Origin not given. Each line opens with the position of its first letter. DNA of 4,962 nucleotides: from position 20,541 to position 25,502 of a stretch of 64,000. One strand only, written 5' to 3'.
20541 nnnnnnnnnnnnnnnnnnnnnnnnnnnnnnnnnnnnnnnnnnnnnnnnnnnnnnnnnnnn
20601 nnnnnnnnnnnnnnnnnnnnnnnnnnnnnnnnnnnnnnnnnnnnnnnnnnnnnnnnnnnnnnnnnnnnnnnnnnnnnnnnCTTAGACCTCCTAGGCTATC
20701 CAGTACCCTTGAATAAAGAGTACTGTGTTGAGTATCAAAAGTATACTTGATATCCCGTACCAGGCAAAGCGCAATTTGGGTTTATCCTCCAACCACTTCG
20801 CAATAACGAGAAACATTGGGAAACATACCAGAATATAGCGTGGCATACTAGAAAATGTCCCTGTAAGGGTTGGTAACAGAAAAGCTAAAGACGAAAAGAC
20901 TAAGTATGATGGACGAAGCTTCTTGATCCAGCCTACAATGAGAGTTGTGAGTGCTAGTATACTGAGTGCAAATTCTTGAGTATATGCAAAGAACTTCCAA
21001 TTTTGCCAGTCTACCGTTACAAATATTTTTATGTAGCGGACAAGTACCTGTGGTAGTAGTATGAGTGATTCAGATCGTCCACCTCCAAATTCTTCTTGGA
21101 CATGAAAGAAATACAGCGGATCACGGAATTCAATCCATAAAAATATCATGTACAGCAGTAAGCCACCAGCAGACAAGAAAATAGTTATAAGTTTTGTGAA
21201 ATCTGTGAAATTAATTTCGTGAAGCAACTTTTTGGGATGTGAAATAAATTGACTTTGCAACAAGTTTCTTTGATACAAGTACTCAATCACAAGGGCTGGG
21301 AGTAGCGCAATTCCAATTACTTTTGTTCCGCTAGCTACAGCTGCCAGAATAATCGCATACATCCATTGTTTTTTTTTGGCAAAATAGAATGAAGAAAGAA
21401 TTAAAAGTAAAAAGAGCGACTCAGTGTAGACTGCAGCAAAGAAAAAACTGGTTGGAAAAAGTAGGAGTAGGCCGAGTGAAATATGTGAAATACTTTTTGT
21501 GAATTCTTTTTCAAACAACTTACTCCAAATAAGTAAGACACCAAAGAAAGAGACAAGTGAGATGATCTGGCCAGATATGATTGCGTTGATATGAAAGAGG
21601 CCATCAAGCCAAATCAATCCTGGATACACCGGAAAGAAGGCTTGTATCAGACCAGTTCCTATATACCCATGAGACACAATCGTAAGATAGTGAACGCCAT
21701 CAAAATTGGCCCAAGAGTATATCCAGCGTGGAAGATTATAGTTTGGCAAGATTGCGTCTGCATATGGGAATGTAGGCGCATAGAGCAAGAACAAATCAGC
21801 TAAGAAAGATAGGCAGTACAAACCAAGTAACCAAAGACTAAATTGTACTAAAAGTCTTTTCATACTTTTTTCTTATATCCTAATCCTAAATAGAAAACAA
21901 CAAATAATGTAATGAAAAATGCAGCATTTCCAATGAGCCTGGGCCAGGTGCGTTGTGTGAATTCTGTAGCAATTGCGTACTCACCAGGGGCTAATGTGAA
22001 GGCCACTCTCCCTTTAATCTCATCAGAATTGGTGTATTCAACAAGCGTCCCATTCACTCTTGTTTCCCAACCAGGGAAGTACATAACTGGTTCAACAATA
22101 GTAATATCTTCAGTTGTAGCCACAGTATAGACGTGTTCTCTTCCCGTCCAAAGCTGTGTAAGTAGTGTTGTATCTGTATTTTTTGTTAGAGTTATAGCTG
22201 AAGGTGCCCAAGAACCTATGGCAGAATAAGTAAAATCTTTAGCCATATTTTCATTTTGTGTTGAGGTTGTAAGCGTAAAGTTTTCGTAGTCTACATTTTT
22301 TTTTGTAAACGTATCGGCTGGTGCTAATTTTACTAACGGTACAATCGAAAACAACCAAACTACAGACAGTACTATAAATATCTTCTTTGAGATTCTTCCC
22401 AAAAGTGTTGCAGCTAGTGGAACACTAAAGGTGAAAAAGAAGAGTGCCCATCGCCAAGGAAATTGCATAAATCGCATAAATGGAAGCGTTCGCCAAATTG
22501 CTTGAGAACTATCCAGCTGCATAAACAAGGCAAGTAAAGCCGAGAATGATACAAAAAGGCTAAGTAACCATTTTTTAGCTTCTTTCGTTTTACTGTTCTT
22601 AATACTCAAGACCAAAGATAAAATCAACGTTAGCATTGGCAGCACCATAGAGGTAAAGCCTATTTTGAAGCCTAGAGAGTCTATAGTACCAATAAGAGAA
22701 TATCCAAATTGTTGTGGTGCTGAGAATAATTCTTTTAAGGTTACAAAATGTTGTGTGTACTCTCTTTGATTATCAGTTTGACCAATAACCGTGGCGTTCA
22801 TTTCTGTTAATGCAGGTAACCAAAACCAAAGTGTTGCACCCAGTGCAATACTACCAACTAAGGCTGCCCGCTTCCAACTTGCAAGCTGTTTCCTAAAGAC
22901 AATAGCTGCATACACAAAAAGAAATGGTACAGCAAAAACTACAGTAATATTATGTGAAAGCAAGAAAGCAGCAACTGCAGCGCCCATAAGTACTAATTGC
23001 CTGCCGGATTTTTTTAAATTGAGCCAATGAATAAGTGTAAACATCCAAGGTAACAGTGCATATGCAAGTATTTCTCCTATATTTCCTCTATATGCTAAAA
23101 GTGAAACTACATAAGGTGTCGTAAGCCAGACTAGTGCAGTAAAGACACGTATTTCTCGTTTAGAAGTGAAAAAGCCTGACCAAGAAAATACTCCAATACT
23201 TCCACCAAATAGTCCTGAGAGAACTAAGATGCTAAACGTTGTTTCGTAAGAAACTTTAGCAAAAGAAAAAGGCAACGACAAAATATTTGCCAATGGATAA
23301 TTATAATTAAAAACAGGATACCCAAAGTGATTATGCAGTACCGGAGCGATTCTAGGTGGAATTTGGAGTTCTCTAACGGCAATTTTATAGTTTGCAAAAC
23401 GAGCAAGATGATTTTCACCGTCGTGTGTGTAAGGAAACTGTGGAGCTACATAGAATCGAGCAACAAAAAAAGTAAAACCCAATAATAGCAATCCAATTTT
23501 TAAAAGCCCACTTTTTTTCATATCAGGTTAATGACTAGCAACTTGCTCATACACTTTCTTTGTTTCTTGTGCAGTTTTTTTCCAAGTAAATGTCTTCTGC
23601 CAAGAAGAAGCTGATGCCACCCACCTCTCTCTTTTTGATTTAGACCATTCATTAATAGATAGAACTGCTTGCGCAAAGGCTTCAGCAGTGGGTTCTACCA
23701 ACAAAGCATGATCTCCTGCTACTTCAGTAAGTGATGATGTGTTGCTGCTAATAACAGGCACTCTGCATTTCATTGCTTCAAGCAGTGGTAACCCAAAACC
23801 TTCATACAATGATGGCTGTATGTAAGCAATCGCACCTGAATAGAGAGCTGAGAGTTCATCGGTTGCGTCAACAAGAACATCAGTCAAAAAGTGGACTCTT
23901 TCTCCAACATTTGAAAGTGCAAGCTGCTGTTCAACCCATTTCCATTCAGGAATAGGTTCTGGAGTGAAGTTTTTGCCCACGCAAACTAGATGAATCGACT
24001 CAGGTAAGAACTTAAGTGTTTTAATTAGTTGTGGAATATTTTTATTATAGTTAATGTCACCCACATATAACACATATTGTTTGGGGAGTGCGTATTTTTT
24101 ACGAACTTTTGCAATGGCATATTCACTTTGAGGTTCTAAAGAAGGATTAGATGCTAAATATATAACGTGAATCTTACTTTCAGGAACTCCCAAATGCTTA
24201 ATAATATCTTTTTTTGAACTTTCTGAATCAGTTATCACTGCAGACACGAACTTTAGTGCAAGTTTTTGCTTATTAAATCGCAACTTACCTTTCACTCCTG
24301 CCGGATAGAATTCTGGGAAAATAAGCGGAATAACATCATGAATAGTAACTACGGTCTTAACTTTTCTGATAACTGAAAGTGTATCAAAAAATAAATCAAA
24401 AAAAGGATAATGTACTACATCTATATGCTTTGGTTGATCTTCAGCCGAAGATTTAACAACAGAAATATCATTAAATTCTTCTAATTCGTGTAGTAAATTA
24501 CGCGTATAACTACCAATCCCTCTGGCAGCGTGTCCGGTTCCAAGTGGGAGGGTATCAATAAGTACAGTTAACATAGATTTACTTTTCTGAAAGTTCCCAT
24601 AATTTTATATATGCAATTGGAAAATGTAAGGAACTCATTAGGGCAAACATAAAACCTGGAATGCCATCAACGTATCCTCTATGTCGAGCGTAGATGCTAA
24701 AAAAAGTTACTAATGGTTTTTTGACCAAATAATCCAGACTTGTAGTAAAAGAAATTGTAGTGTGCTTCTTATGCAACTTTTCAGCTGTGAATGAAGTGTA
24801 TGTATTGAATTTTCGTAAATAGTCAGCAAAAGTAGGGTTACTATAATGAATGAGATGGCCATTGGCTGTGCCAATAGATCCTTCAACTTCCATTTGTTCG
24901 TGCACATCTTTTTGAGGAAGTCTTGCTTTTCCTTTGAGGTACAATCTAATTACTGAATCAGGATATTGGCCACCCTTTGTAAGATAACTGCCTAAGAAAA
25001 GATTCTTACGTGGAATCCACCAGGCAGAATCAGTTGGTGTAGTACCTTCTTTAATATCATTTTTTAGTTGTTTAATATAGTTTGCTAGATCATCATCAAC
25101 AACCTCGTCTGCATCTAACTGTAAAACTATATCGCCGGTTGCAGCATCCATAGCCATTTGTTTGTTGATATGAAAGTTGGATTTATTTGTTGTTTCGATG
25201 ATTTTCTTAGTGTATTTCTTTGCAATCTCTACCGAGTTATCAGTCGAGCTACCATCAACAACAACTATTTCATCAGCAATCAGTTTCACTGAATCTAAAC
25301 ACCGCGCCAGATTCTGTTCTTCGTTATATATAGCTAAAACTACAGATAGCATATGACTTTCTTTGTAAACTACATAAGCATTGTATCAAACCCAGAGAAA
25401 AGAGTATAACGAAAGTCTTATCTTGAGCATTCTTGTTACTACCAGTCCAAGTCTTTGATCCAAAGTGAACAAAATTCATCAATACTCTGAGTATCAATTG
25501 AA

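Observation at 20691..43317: Hyper-expanded array of lipid-carrier-dependent (GT-C) membrane glycosyltransferase paralogs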

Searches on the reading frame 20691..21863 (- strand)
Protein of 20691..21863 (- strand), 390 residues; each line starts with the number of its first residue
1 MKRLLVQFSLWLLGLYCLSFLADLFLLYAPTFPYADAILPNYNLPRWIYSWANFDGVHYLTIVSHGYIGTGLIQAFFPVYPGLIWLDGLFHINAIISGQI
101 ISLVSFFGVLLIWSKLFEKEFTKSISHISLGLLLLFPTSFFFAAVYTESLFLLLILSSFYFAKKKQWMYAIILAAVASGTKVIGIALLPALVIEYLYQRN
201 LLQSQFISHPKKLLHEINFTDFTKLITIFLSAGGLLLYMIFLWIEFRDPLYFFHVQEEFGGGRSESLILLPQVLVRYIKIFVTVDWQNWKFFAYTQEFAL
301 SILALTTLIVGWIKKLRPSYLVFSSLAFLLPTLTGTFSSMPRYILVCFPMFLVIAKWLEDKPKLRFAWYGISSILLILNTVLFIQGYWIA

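Call 3: search_protein_families(library=pfam, proteins=[window:20691-21863:-], max_evalue=0.01)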
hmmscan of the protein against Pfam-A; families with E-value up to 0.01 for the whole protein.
window:20691-21863:- (390 aa): 0 families

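Call 11: search_protein_families(library=ncbifam, proteins=[window:20691-21863:-], max_evalue=0.1)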
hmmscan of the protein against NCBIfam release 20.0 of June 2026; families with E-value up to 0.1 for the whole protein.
window:20691-21863:- (390 aa): 1 family
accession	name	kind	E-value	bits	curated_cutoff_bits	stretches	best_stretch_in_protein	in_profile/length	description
NF046093.1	AZOBR_p60025_fam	subfamily_domain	0.00018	20.8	150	1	79-203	96-219/232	AZOBR_p60025 family cell surface glycopolymer formation protein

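Call 13: search_protein_families(library=pfam, proteins=[window:20691-21863:-], max_evalue=10)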
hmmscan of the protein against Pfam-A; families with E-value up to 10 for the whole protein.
window:20691-21863:- (390 aa): 0 families
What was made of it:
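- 20691..21863 (-): PIG-V/Gpi18-like GT-C (390 aa, ~11 TM). No direct Pfam hit (calls 3, 13).
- On PIG-V / Mannosyl_trans2 (GT76, PF04188): 20691 itself has no Pfam hit (calls 3, 13).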

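Call 29: search_solved_structures(query=A3, max_evalue=10)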
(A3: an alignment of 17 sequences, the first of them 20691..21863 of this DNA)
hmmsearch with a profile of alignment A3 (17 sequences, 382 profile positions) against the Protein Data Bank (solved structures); distinct sequences matched with E-value up to 10: 0.

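Call 34: find_homologous_proteins(query=window:20691-21863:-, max_evalue=0.00001)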
Query window:20691-21863:- (390 aa): 2807 proteins with E <= 0.00001 among 8000 candidates; the best 120 are listed.
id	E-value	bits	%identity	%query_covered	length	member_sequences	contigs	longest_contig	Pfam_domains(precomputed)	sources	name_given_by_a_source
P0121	1.5e-249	846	100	100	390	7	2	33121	-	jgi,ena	-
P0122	3.0e-166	572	65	100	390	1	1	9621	-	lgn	-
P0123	6.9e-165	567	66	100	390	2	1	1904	-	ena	-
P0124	2.9e-162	559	64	100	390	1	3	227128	-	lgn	-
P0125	4.3e-157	542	63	100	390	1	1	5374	-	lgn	-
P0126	1.9e-154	533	64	100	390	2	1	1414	-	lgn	-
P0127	7.1e-148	511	59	100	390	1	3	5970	-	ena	-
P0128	2.4e-121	424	55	100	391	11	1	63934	-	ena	-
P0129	2.2e-110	388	50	99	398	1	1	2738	-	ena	-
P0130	3.2e-109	384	50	100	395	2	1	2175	PF04188.19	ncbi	-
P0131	4.9e-108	380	49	100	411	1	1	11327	-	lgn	-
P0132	1.3e-107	379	51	98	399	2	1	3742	PF04188.19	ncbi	-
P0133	1.6e-107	378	52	100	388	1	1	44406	-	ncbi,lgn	ncbi:MAG: hypothetical protein ABFQ62_00440 [Patescibacteria group bacterium]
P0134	2.6e-107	378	53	99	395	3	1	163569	PF04188.19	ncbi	-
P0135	2.0e-105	371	50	100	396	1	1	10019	-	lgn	-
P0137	7.1e-105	370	51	98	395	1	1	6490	PF04188.19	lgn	-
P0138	1.1e-104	369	50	96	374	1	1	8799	PF04188.19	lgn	-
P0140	9.0e-104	366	49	100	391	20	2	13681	PF04188.19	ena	-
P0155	6.8e-101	357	47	98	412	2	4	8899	PF04188.19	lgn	-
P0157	1.5e-100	355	48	100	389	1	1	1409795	PF04188.19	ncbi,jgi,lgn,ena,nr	ncbi:MAG TPA: mannosyltransferase family protein [Vitreimonas sp.]|nr:mannosyltransferase family pro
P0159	2.3e-100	355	47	99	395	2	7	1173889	PF04188.19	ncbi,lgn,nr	ncbi:MAG: hypothetical protein BroJett025_05080 [Patescibacteria group bacterium]|nr:MAG: hypothetic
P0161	3.7e-100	354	48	100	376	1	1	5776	PF04188.19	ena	-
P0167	2.4e-99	351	47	97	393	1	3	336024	PF04188.19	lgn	-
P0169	5.2e-99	350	49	100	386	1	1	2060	PF04188.19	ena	-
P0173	1.1e-98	349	48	98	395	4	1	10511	PF04188.19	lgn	-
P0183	9.2e-98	346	48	100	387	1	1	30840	PF04188.19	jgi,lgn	jgi:Gpi18-like mannosyltransferase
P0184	1.3e-97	346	49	99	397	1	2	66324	PF04188.19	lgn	-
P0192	6.1e-97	344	48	98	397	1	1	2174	PF04188.19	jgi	-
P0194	8.3e-97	343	47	97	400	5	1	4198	PF04188.19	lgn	-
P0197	1.3e-96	342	47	100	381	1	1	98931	PF04188.19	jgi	jgi:hypothetical protein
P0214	2.3e-95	338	47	100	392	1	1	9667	PF04188.19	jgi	jgi:hypothetical protein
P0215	5.2e-95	337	47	95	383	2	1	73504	PF04188.19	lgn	-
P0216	5.3e-95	337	45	98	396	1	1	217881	PF04188.19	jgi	jgi:hypothetical protein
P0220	9.7e-95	336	47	98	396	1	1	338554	PF04188.19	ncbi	-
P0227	8.2e-94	333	49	97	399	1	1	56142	PF04188.19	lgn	-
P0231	1.6e-93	332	46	98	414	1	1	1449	PF04188.19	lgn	-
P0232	1.7e-93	332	48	97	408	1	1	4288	PF04188.19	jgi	jgi:Gpi18-like mannosyltransferase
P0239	4.2e-93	331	47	100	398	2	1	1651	PF04188.19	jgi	-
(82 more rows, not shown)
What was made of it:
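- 20691..21863 (-): Homologs 45-53% identical carry PF04188 and the name 'Gpi18-like mannosyltransferase' (call 34).
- On PIG-V / Mannosyl_trans2 (GT76, PF04188): Many homologs at 45-53% identity carry PF04188 (call 34).
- Closest known: GPI mannosyltransferases PIG-V/Gpi18. Same: Homologs of 20691 carry PF04188 (call 34).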

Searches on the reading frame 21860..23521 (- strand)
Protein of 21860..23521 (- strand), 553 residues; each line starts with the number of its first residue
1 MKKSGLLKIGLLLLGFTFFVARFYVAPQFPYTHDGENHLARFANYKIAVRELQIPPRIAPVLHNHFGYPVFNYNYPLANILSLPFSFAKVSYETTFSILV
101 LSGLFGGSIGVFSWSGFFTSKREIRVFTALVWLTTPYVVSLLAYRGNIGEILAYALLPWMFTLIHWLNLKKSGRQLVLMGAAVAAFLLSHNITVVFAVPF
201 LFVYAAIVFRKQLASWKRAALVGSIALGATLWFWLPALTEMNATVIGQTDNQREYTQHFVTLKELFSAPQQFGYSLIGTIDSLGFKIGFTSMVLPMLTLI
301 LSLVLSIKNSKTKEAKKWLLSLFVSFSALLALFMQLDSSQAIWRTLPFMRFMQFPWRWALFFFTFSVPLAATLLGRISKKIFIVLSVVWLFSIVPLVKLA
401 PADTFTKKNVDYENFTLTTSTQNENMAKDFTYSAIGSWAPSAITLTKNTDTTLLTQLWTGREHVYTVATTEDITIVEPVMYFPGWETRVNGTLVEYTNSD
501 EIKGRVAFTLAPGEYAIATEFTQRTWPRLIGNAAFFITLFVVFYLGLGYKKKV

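Call 3: search_protein_families(library=pfam, proteins=[window:21860-23521:-], max_evalue=0.01)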
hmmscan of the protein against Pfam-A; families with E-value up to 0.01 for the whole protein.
window:21860-23521:- (553 aa): 1 family
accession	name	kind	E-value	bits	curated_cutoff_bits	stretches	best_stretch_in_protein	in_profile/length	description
PF10131.15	PTPS_related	-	5e-14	52.1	26.4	1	93-435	23-335/621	6-pyruvoyl-tetrahydropterin synthase related domain; membrane protein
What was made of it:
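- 21860..23521 (-): YfhO/PTPS_related-type GT-C (553 aa). PF10131 E=5e-14 (call 3).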

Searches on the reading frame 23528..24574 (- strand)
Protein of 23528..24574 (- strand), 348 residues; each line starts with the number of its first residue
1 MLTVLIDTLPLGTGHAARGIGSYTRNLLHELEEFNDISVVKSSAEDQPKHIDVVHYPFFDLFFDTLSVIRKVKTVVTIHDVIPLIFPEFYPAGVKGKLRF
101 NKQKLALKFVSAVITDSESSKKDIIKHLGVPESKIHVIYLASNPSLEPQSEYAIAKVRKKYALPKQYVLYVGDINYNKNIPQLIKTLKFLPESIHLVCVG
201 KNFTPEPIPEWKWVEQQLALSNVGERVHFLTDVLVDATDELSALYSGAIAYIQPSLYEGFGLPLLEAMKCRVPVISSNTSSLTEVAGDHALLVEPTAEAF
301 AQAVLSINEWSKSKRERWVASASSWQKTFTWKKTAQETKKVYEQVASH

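Call 3: search_protein_families(library=pfam, proteins=[window:23528-24574:-], max_evalue=0.01)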
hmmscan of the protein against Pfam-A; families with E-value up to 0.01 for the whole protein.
window:23528-24574:- (348 aa): 5 families
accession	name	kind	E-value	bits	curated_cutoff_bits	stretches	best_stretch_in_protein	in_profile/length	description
PF00534.26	Glycos_transf_1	-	5.5e-26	91.6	26.4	1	158-322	6-169/172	Glycosyl transferases group 1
PF13692.12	Glyco_trans_1_4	-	7.3e-24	85.1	27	1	166-307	2-139/142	Glycosyl transferases group 1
PF13439.12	Glyco_transf_4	-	1.5e-12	48.3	28.5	1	50-139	72-163/170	Glycosyltransferase Family 4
PF20706.3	GT4-conflict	-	1.5e-07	31.2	26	1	235-323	269-352/385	Family 4 Glycosyltransferase in conflict systems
PF13579.12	Glyco_trans_4_4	-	2e-05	25.4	29.7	1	53-139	76-156/158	Glycosyl transferase 4-like domain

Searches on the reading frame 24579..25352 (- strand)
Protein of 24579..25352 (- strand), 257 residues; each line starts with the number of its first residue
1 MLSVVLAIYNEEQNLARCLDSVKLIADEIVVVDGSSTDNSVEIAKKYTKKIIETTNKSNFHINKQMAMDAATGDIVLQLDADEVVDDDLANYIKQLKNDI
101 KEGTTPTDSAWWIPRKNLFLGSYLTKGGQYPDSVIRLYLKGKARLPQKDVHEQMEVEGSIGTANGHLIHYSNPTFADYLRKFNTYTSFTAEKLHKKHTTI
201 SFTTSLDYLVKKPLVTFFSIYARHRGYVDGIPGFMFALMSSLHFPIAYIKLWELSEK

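Call 3: search_protein_families(library=pfam, proteins=[window:24579-25352:-], max_evalue=0.01)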
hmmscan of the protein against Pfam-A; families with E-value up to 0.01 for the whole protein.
window:24579-25352:- (257 aa): 2 families
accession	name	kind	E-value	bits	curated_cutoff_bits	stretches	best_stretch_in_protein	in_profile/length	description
PF00535.33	Glycos_transf_2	-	1e-21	78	23.3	1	3-90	1-97/168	Glycosyl transferase family 2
PF13704.12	Glyco_tranf_2_4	-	1.4e-05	25.9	27.5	1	10-85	2-84/98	Glycosyl transferase family 2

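Call 51: search_protein_families(library=ncbifam, proteins=[window:24579-25352:-], max_evalue=0.00001)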
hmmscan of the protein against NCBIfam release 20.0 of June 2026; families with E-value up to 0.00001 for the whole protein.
window:24579-25352:- (257 aa): 7 families
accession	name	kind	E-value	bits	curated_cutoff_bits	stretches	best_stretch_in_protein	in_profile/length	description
TIGR04283.1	glyco_like_mftF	equivalog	7e-13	48.7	182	1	2-97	1-97/221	TIGR04283 family arsenosugar biosynthesis glycosyltransferase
NF007482.0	PRK10073.1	equivalog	1.1e-11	44.3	423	1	2-91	8-104/334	glycosyltransferase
TIGR04195.1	S_glycosyl_SunS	equivalog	7.1e-10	38.3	350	1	7-94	64-152/421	SunS family peptide S-glycosyltransferase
NF041391.1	DPhHxTase_Halo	equivalog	3.5e-06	26.1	375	1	8-86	3-82/213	dolichyl-phosphate hexose transferase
TIGR03937.1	PgaC_IcaA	equivalog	5.3e-06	25.6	422.3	1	2-101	47-155/407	poly-beta-1,6-N-acetyl-D-glucosamine synthase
NF050050.1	ProtGlycPglI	equivalog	6.4e-06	25.8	500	1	2-103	4-111/306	GalNAc(5)-diNAcBac-PP-undecaprenol beta-1,3-glucosyltransferase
NF041875.1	EPS_EpsD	equivalog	7.2e-06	25.6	370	1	2-90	1-97/325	exopolysaccharide biosynthesis glycosyltransferase EpsD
